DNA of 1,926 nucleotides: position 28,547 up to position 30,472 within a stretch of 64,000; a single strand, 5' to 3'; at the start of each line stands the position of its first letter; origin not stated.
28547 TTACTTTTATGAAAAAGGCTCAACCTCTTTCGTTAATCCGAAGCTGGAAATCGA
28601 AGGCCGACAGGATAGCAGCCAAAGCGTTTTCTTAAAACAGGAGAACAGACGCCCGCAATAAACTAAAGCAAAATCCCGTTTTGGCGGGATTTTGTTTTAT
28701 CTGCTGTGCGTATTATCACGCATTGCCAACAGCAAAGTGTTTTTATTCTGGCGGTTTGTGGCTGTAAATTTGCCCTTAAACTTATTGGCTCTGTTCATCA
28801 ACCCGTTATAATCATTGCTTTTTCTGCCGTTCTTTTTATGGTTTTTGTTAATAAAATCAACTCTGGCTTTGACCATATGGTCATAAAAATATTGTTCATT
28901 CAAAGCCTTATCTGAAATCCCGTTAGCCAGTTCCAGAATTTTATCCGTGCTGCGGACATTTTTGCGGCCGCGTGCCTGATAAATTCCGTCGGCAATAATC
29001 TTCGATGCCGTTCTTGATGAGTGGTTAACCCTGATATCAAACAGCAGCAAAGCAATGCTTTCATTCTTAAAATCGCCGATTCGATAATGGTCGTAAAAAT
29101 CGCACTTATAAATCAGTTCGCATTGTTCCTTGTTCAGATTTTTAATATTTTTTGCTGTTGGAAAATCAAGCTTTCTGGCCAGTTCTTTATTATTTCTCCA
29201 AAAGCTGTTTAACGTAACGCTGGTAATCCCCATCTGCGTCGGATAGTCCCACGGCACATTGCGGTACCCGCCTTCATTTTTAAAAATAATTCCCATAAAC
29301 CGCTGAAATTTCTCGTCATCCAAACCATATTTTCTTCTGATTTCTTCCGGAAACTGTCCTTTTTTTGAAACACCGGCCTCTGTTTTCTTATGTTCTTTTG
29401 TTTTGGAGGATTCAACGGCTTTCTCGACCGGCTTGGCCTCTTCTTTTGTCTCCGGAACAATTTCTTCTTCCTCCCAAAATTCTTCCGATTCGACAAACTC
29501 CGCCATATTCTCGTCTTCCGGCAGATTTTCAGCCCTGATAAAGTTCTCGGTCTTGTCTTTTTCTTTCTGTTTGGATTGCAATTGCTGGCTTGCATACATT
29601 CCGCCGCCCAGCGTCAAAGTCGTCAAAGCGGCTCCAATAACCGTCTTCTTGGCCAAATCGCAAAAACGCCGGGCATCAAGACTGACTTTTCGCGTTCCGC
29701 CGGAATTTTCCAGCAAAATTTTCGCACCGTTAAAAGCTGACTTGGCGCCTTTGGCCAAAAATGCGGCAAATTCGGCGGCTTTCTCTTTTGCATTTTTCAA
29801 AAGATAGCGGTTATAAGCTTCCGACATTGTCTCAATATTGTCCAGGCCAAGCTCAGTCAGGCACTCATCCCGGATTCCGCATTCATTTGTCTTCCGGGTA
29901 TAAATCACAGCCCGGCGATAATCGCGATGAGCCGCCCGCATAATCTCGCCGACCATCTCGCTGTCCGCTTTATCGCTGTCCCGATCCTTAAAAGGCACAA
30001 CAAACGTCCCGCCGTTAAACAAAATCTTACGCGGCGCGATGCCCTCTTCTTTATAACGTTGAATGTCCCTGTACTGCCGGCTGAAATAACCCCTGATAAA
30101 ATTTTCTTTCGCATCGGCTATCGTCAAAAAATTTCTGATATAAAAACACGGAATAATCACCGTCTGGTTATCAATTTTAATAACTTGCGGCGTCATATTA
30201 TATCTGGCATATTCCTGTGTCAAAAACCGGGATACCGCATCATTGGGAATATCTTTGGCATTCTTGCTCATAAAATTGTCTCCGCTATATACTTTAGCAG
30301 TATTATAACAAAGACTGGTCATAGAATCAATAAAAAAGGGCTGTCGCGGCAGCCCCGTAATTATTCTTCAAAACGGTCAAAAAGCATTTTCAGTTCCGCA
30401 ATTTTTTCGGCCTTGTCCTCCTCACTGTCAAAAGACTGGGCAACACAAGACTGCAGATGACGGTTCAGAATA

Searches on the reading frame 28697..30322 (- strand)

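Call 54: search_protein_families(library=pfam, proteins=[window:28697-30322:-], max_evalue=1e-10)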
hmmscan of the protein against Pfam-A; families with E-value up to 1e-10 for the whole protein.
window:28697-30322:- (541 aa): 1 family
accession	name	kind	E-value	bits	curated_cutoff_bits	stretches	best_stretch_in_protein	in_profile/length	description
PF05838.17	Glyco_hydro_108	-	8.8e-13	49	21.2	1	345-434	3-84/85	Glycosyl hydrolase 108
